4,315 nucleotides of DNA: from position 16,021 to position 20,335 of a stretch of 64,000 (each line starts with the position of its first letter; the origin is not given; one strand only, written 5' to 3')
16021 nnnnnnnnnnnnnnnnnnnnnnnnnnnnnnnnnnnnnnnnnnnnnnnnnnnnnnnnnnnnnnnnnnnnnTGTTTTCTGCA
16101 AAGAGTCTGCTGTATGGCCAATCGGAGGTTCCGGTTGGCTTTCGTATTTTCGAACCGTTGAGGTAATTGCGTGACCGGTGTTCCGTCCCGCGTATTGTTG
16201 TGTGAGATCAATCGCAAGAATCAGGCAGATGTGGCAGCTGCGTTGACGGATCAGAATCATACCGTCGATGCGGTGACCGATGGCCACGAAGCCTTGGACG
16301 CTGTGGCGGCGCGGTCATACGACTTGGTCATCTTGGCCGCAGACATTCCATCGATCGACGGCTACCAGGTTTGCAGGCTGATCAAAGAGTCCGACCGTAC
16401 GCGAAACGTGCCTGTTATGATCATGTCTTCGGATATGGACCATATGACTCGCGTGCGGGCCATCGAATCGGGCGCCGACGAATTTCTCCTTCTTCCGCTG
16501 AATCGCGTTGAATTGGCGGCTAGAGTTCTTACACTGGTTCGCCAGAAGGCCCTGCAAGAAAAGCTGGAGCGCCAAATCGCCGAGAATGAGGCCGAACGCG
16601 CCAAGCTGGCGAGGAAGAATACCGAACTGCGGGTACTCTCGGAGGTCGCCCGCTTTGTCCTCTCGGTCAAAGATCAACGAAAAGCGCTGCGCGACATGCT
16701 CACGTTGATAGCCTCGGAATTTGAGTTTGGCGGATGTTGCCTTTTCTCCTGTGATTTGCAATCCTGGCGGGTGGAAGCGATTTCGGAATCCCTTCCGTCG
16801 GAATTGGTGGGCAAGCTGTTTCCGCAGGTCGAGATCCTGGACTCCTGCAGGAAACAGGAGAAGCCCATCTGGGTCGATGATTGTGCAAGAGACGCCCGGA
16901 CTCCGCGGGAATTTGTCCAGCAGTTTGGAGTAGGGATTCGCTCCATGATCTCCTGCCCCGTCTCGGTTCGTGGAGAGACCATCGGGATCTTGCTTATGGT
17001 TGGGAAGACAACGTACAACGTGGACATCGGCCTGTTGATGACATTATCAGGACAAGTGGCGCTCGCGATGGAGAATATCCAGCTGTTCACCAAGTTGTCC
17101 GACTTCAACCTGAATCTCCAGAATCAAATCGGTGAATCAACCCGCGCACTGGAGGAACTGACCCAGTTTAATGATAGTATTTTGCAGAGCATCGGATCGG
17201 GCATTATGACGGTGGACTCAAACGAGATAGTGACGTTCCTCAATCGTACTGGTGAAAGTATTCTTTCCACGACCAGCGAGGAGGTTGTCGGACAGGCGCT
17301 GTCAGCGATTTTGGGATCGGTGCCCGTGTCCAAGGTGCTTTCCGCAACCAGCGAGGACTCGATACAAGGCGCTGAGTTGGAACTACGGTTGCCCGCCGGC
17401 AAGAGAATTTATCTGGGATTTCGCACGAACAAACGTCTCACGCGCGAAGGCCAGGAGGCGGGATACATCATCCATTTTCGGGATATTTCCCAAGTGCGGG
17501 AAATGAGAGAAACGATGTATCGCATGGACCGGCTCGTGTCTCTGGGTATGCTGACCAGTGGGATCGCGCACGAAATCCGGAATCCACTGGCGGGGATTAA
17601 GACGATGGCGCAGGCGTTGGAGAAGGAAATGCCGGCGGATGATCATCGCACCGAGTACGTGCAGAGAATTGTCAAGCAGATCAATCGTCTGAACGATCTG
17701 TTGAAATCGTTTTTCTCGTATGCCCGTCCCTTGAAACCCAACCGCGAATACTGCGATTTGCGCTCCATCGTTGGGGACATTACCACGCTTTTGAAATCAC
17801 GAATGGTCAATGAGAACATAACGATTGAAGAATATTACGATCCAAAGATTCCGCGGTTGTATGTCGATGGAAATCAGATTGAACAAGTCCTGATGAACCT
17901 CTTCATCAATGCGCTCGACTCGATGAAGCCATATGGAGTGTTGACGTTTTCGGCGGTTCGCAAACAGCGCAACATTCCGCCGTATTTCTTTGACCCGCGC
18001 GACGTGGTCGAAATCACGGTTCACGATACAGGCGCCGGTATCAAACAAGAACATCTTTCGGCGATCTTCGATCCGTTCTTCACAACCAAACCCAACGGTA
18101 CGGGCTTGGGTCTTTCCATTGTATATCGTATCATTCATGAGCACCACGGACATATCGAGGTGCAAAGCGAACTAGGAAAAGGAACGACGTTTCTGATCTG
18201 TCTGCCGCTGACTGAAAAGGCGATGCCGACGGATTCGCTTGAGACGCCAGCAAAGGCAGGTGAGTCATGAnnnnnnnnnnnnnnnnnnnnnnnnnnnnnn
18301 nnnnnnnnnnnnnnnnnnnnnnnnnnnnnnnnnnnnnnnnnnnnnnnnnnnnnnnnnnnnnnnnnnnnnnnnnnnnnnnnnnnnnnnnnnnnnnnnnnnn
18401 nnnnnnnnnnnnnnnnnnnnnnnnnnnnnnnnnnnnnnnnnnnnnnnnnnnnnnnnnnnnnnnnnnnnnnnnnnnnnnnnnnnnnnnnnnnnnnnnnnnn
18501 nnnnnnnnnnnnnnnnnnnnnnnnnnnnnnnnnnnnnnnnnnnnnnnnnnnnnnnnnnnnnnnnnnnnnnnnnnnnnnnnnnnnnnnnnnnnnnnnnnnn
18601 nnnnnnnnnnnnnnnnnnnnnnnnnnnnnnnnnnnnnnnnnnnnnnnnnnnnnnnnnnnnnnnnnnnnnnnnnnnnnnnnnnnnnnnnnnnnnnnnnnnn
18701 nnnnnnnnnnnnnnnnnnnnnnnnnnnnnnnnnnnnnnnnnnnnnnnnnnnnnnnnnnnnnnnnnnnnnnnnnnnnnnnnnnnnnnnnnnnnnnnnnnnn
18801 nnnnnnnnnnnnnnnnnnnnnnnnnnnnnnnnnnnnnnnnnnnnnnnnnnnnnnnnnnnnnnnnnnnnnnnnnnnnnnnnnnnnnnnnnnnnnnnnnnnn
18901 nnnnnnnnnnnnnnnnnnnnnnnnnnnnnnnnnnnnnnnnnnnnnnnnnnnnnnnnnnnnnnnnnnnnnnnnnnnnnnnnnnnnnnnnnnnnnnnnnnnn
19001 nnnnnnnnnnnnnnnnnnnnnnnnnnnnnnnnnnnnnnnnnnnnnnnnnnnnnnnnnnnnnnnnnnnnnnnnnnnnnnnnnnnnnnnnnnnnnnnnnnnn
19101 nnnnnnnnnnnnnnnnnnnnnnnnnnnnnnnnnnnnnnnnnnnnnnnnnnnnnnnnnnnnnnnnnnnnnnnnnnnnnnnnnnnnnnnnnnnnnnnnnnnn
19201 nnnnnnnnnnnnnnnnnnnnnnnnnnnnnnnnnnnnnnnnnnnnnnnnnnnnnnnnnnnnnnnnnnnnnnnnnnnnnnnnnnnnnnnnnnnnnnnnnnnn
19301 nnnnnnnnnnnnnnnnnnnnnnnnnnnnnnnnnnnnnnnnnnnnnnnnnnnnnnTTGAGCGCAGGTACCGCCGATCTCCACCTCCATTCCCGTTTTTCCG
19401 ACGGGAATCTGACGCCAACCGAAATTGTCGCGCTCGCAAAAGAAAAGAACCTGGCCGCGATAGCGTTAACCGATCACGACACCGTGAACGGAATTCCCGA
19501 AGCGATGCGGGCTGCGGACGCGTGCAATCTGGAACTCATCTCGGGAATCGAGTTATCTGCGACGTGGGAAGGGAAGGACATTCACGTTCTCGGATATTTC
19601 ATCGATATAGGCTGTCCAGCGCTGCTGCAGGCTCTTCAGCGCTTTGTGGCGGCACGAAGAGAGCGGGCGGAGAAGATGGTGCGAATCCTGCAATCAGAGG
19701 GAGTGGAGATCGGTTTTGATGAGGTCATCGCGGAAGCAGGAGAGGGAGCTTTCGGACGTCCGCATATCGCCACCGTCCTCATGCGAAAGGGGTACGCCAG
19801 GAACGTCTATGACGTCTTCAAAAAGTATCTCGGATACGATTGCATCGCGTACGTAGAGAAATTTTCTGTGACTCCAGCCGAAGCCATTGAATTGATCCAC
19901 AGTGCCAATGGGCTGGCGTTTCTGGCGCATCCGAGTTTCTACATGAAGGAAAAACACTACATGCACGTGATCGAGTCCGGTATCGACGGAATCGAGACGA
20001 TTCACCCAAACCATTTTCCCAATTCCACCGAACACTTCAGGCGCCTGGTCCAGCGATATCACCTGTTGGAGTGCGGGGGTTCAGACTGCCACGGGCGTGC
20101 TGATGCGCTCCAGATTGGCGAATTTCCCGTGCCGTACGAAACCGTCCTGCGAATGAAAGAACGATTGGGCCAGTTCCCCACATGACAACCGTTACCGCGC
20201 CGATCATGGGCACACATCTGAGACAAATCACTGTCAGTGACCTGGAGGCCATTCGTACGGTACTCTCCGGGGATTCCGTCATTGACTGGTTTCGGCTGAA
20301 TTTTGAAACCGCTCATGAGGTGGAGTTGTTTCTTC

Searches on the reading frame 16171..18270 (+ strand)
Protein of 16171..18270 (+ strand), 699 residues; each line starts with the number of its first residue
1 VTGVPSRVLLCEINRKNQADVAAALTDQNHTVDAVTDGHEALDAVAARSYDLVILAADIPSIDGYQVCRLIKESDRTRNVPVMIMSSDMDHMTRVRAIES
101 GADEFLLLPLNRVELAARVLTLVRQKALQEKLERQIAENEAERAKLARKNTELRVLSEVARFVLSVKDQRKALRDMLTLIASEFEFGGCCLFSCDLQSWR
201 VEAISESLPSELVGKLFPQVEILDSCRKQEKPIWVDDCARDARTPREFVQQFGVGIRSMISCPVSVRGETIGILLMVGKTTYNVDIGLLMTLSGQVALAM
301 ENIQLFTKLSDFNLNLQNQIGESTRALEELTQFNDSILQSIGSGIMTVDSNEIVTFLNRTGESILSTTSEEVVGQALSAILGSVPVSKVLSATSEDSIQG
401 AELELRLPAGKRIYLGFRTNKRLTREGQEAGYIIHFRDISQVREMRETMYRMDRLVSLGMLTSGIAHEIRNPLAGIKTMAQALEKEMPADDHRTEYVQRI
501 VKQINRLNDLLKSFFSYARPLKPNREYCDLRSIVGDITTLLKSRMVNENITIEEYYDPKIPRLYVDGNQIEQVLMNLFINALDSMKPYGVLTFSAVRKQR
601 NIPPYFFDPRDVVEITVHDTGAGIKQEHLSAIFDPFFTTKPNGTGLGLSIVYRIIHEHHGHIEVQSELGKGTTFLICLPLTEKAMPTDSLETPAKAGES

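Call 52: search_protein_families(library=pfam, proteins=[window:16171-18270:+], max_evalue=0.00001)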
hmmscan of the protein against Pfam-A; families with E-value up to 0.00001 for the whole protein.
window:16171-18270:+ (699 aa): 6 families
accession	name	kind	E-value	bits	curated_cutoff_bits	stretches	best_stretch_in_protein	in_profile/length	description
PF02518.31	HATPase_c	-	8.9e-23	81.3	26.4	1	566-681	2-110/111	Histidine kinase-, DNA gyrase B-, and HSP90-like ATPase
PF00072.30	Response_reg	-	3.7e-18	66.2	30.2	1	8-119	1-110/111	Response regulator receiver domain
PF00512.31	HisKA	-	2.7e-15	56.6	26.9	1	459-519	3-62/66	His Kinase A (phospho-acceptor) domain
PF00989.32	PAS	-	1.2e-08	35.4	22.6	1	334-439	3-113/113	PAS fold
PF01590.32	GAF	-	5e-07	30.8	22.4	1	171-299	4-132/133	GAF domain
PF13185.12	GAF_2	-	2.5e-06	28.2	28.6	1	222-301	56-136/136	GAF domain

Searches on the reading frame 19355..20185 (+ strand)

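Call 52: search_protein_families(library=pfam, proteins=[window:19355-20185:+], max_evalue=0.00001)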
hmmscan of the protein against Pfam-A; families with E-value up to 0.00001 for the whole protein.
window:19355-20185:+ (276 aa): 1 family
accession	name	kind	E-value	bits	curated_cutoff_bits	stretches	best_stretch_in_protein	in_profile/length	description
PF02811.25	PHP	-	2.1e-14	54.7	26.4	1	7-103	1-71/164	PHP domain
